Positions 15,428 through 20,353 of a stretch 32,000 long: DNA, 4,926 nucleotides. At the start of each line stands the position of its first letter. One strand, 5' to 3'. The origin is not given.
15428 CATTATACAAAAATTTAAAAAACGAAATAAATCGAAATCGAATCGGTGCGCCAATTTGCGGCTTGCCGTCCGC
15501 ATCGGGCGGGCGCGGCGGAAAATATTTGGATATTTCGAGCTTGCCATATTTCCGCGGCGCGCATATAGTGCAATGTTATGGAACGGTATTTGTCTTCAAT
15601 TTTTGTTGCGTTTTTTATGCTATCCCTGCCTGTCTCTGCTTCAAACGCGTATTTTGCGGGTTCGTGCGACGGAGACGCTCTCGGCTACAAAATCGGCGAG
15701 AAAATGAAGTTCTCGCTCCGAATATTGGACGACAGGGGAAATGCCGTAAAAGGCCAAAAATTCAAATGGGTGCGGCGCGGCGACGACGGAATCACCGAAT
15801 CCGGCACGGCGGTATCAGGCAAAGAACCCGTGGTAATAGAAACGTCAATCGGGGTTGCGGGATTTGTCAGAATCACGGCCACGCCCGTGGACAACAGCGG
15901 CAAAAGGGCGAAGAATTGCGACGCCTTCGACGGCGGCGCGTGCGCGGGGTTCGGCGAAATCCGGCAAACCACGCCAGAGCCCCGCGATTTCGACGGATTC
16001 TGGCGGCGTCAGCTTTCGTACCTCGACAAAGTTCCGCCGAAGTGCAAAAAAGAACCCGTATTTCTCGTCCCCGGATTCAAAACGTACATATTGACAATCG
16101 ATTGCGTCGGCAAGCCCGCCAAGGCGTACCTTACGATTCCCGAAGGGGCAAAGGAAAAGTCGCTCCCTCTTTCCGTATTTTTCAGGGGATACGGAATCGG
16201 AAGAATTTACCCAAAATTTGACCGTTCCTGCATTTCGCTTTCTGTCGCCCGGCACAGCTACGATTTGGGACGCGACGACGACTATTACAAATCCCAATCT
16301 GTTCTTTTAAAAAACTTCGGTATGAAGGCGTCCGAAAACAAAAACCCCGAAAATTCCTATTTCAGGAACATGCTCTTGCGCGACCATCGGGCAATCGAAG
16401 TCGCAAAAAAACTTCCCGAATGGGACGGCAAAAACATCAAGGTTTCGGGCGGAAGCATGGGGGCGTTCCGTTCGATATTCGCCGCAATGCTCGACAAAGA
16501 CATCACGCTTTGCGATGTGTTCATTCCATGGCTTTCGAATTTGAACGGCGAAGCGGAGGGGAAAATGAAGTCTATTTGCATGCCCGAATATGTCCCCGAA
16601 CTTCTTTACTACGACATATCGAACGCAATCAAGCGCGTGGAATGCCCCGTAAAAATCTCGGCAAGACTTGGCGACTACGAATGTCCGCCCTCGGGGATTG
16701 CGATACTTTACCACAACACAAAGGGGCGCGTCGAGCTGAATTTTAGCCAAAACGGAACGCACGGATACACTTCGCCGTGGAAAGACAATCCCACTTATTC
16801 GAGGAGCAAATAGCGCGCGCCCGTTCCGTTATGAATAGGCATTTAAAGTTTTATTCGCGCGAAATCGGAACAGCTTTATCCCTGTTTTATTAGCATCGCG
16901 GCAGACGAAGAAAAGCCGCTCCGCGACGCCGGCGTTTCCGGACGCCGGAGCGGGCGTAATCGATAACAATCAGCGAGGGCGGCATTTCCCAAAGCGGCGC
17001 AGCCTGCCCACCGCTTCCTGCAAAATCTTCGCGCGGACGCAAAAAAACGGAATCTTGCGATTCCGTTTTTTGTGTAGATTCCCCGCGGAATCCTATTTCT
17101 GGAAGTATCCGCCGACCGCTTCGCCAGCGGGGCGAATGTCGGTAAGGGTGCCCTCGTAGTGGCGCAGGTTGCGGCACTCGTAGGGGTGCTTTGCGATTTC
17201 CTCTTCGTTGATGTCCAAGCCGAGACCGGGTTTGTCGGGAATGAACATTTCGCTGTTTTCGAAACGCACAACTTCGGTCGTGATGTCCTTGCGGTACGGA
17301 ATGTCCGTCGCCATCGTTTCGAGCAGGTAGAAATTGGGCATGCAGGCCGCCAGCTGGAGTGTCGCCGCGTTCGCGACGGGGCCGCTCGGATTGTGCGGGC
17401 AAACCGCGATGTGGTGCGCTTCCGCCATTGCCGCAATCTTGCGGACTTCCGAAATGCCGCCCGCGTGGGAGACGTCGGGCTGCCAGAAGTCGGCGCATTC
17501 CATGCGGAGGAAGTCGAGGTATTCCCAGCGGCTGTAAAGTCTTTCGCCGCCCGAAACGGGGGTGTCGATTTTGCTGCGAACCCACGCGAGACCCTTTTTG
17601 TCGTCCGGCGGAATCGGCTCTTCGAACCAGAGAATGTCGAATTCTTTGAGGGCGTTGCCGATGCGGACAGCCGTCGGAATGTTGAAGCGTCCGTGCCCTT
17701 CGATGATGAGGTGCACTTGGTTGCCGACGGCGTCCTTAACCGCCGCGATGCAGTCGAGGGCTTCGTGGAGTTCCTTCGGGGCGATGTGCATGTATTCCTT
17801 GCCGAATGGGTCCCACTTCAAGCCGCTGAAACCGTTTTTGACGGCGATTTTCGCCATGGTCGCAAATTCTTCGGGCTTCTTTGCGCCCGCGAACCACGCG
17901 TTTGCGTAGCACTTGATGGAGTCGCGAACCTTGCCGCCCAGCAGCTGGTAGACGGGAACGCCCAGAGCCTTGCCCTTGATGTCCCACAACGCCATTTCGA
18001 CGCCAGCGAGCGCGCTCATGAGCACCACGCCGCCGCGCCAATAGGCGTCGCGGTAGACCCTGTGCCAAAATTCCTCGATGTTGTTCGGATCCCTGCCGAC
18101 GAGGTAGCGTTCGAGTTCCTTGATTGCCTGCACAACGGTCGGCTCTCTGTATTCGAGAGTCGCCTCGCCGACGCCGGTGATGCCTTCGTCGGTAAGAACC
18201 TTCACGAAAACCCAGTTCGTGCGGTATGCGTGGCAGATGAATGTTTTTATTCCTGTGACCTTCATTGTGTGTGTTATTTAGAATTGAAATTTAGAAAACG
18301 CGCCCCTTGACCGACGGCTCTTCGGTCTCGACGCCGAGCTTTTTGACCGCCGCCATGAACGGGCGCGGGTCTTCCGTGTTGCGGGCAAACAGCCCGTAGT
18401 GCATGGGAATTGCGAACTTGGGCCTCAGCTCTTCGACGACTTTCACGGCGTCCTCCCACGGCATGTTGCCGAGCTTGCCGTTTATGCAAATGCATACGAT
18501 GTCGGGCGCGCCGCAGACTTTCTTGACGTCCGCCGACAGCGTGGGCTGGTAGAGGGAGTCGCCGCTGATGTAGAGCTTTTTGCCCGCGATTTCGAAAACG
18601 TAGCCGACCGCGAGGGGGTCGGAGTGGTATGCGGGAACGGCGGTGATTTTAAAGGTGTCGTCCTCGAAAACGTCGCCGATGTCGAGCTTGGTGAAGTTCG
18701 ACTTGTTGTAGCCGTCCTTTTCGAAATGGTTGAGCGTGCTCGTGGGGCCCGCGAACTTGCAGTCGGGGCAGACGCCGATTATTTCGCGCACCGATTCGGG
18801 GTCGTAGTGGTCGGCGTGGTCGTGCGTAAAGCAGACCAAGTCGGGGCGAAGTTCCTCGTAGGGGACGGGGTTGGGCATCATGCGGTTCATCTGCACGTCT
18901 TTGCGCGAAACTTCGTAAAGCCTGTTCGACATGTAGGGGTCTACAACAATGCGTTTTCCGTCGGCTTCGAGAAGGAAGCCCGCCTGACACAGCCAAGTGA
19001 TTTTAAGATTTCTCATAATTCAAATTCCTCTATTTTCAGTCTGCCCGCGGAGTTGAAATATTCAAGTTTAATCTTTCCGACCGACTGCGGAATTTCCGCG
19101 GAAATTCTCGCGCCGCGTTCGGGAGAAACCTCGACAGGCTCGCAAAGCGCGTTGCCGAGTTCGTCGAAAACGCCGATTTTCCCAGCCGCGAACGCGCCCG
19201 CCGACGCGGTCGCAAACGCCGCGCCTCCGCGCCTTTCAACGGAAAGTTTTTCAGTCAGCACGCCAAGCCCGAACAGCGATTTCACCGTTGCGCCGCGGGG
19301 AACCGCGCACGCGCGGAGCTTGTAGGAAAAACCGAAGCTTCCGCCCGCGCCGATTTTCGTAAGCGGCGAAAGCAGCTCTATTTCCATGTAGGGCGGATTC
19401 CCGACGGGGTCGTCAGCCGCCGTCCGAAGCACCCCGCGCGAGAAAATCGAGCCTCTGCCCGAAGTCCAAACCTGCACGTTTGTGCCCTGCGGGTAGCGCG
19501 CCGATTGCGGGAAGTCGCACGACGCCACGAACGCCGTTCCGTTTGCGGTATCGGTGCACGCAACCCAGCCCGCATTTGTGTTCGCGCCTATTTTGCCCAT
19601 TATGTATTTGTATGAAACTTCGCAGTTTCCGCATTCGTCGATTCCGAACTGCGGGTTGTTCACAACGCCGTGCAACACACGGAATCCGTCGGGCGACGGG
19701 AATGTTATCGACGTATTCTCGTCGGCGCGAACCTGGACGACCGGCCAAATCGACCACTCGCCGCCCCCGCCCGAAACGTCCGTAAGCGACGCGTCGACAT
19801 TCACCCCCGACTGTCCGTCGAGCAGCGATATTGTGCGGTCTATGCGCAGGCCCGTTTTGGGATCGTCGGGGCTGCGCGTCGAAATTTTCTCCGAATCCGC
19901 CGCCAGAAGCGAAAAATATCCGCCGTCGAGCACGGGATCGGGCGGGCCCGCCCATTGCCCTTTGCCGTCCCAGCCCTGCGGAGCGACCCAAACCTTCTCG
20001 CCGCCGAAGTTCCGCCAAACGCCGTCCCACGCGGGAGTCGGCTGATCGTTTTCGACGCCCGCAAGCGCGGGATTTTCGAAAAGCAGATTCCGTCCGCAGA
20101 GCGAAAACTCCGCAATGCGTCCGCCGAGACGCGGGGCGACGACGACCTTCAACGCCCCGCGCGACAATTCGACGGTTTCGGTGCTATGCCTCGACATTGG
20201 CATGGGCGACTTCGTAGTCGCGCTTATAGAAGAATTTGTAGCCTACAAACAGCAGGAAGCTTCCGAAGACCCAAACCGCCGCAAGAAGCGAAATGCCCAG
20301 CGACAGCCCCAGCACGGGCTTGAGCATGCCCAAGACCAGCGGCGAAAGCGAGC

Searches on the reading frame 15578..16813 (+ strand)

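Call 10: search_protein_families(library=pfam, proteins=[window:15578-16813:+], max_evalue=0.001)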
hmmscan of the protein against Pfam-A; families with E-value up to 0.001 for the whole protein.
window:15578-16813:+ (411 aa): 1 family
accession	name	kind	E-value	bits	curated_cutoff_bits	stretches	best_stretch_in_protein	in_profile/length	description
PF05448.18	AXE1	-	3.5e-22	79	21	2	129-322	15-213/321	Acetyl xylan esterase (AXE1)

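Call 19: search_protein_families(library=ncbifam, proteins=[window:15578-16813:+], max_evalue=0.001)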
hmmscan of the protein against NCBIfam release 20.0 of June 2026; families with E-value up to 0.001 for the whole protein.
window:15578-16813:+ (411 aa): 0 families

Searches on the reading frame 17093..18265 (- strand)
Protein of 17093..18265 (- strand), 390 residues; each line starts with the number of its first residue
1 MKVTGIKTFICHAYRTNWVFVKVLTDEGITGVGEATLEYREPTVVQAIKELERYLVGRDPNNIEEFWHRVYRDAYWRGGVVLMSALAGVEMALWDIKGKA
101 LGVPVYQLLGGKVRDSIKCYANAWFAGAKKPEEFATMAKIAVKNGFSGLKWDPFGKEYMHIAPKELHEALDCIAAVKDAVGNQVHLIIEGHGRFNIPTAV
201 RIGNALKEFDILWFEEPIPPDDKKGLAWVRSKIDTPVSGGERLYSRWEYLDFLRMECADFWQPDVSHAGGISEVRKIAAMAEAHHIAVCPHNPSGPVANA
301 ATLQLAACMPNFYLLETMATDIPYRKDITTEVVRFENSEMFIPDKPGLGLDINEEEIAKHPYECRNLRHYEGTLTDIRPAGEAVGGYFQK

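Call 10: search_protein_families(library=pfam, proteins=[window:17093-18265:-], max_evalue=0.001)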
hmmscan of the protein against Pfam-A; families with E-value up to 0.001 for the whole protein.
window:17093-18265:- (390 aa): 2 families
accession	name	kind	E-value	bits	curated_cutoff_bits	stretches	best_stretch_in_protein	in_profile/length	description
PF13378.12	MR_MLE_C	-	1.6e-65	221.4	29.4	1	135-355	3-218/219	Enolase C-terminal domain-like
PF02746.21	MR_MLE_N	-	3.5e-25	88.9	22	1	16-110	26-117/117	Mandelate racemase / muconate lactonizing enzyme, N-terminal domain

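Call 19: search_protein_families(library=ncbifam, proteins=[window:17093-18265:-], max_evalue=0.001)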
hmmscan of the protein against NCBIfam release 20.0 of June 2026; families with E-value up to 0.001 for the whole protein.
window:17093-18265:- (390 aa): 14 families
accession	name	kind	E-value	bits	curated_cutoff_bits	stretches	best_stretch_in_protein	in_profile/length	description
NF010624.0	PRK14017.1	equivalog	1.5e-105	353.4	311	1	1-364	1-364/382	galactonate dehydratase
NF040790.2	glucon_galact_dh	equivalog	1.9e-101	339.7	750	1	17-369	24-378/390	bifunctional D-gluconate/D-galactonate dehydratase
NF043051.1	ManoateDhtManD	equivalog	9.2e-79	265.1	550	2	1-147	1-144/403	D-mannonate dehydratase ManD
NF011654.0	PRK15072.1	subfamily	6.5e-77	259.1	430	2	1-147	1-144/404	D-galactonate dehydratase family protein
NF040866.1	AraD_Arch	equivalog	8.1e-57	192.9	650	1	17-359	33-368/372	arabinonate dehydratase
NF047820.1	TalGalacDh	equivalog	7.4e-49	166.6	500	1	18-355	38-359/371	L-talarate/galactarate dehydratase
NF011968.0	PRK15440.1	equivalog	3e-44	151.5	393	1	19-363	60-394/395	L-rhamnonate dehydratase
TIGR02534.1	mucon_cyclo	subfamily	1.7e-34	119.5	334.95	1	17-359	28-364/368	muconate/chloromuconate family cycloisomerase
NF043002.1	HProlDhtase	equivalog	2.2e-20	72.9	500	1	20-353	35-355/366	cis-3-hydroxy-L-proline dehydratase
NF041118.1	A_G_epim_Thtga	equivalog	3.5e-16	59.3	500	1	16-287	29-286/341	L-Ala-D/L-Glu epimerase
TIGR01928.1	menC_lowGC_arch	equivalog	3.6e-10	39.4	200.65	1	15-288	20-278/325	o-succinylbenzoate synthase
TIGR03247.1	glucar-dehydr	equivalog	8.9e-07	28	828.7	0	81-134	104-158/441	glucarate dehydratase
NF002782.0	PRK02901.1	equivalog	5e-06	25.7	288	1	165-331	116-280/328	o-succinylbenzoate synthase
NF042940.1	racemase_DgcA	equivalog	0.00019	20.8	400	1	21-242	28-222/323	N-acetyl-D-Glu racemase DgcA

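Call 20: search_solved_structures(query=window:17093-18265:-, max_evalue=1e-20)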
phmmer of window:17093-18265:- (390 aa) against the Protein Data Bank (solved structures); distinct sequences matched with E-value up to 1e-20: 98 (the best 60 are shown).
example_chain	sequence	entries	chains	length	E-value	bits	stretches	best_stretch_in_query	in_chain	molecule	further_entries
3rr1_A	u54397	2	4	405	3.6e-72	246.6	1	13-368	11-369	Putative D-galactonate dehydratase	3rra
2poz_A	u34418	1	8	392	4.5e-72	246.3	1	1-358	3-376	Putative dehydratase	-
4e4u_A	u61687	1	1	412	2.7e-68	233.8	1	12-389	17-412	Mandalate racemase/muconate lactonizing enzyme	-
4e5t_A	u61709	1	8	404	2.6e-67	230.6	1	17-367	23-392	Mandelate racemase / muconate lactonizing enzyme, C-terminal domain protein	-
3vcn_A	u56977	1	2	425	7.3e-63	215.9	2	15-123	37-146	MANNONATE DEHYDRATASE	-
4gme_A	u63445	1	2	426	7.3e-63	215.9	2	15-123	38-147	Mandelate racemase/muconate lactonizing enzyme family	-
2qq6_A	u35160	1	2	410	3.6e-62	213.7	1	31-364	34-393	Mandelate racemase/muconate lactonizing enzyme-like protein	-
3t4w_A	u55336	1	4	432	1.1e-61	212.1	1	17-367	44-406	Mandelate racemase/muconate lactonizing enzyme family protein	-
3rcy_A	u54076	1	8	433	3.5e-61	210.4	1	17-367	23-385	Mandelate racemase/muconate lactonizing enzyme-like protein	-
2ox4_A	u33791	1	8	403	4.3e-61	210.1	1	2-355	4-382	Putative mandelate racemase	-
2o56_A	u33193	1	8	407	1.2e-60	208.6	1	17-362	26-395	Putative mandelate racemase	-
4fi4_A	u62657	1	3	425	3.9e-59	203.7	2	15-123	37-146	Mandelate racemase/muconate lactonizing protein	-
4e6m_A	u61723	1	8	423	4.5e-58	200.2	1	1-359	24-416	Putative dehydratase protein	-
4j3z_A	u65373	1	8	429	5.3e-58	199.9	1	17-369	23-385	Mandelate racemase/muconate lactonizing enzyme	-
2gl5_A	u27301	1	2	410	5.8e-58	199.8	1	2-360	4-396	putative dehydratase protein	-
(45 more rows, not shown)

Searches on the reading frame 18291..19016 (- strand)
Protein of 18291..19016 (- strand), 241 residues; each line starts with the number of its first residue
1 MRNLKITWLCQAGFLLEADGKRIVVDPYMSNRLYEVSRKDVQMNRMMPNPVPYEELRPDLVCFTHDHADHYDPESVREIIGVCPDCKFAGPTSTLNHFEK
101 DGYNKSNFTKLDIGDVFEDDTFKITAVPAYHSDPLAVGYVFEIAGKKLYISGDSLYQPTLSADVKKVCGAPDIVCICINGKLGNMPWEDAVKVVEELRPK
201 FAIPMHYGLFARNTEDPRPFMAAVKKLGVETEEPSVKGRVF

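Call 10: search_protein_families(library=pfam, proteins=[window:18291-19016:-], max_evalue=0.001)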
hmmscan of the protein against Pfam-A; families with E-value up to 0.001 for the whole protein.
window:18291-19016:- (241 aa): 3 families
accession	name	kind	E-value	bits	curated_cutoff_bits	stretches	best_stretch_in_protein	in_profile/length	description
PF13483.12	Lactamase_B_3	-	1.2e-23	84.3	24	1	5-206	1-160/160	Beta-lactamase superfamily domain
PF12706.13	Lactamase_B_2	-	2.8e-20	73.2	27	1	22-207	2-200/200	Beta-lactamase superfamily domain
PF00753.33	Lactamase_B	-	1.3e-05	25.7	22.7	1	14-158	9-154/196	Metallo-beta-lactamase superfamily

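Call 19: search_protein_families(library=ncbifam, proteins=[window:18291-19016:-], max_evalue=0.001)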
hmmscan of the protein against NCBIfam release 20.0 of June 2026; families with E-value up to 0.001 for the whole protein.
window:18291-19016:- (241 aa): 2 families
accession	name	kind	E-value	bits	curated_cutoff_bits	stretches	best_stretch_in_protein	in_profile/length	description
NF001911.0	PRK00685.1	equivalog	1.5e-22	80.2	144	1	5-231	2-217/228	metal-dependent hydrolase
NF008688.0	PRK11709.1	equivalog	1.2e-12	47.4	306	1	52-131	104-184/355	L-ascorbate 6-phosphate lactonase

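Call 77: search_solved_structures(query=window:18291-19016:-, max_evalue=0.001)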
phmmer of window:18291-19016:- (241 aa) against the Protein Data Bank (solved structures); distinct sequences matched with E-value up to 0.001: 11.
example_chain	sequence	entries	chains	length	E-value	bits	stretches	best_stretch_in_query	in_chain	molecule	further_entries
7e3v_A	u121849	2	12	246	1.8e-13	53.9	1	4-231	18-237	UPF0173 metal-dependent hydrolase C7P97_11315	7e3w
6hrg_A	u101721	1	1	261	1.5e-09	41.1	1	2-229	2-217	UPF0173 metal-dependent hydrolase Igni_1254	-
3x2z_A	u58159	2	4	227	2.8e-08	36.9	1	4-231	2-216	UPF0173 metal-dependent hydrolase TM_1162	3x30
3x2y_A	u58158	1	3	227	3.9e-08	36.4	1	5-231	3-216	UPF0173 metal-dependent hydrolase TM_1162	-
3bv6_A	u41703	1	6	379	5.9e-08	35.8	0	52-131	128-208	Metal-dependent hydrolase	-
2wyl_A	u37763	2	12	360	1.6e-07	34.4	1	47-220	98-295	L-ASCORBATE-6-PHOSPHATE LACTONASE ULAG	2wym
3x2x_A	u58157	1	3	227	2e-07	34.1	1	130-231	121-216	UPF0173 metal-dependent hydrolase TM_1162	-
1vjn_A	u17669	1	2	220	3.6e-07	33.2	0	92-208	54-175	Zn-dependent hydrolase of metallo-beta-lactamase superfamily TM0207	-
3kl7_A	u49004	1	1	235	1.2e-06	31.5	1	57-208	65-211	Putative metal-dependent hydrolase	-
4qn9_A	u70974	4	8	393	1.1e-05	28.4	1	3-215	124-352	N-acyl-phosphatidylethanolamine-hydrolyzing phospholipase D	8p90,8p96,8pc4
6brm_A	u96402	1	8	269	8.7e-05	25.5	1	4-75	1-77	Putative metal-dependent isothiocyanate hydrolase SaxA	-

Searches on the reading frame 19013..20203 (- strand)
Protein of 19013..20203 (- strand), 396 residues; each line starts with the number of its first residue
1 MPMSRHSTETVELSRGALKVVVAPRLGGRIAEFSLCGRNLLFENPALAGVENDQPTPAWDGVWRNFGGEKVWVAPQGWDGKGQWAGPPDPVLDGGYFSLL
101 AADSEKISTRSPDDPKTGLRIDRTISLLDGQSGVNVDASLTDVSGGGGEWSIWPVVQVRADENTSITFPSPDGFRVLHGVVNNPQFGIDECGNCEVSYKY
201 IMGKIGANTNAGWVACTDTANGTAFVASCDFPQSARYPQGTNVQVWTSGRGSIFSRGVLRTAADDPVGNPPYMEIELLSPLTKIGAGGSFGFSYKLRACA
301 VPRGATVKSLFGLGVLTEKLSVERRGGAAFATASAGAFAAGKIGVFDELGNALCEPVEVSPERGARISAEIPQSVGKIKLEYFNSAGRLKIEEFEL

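Call 10: search_protein_families(library=pfam, proteins=[window:19013-20203:-], max_evalue=0.001)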
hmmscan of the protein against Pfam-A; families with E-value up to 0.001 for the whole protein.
window:19013-20203:- (396 aa): 1 family
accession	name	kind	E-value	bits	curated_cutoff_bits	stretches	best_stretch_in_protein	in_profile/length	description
PF14315.11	DUF4380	-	7.2e-11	42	29.4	1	10-217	3-228/295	Domain of unknown function (DUF4380)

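Call 19: search_protein_families(library=ncbifam, proteins=[window:19013-20203:-], max_evalue=0.001)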
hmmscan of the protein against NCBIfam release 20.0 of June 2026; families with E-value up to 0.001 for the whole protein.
window:19013-20203:- (396 aa): 0 families

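Call 76: search_solved_structures(query=window:19013-20203:-, max_evalue=1)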
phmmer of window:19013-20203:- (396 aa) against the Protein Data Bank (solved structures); distinct sequences matched with E-value up to 1: 2.
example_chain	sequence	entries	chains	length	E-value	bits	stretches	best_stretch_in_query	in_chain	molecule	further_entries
7dco_Z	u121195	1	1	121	0.25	13.5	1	29-77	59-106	Pre-mRNA-splicing factor CWC26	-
5gm6_W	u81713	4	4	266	0.93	11.6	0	29-77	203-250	Pre-mRNA-splicing factor CWC26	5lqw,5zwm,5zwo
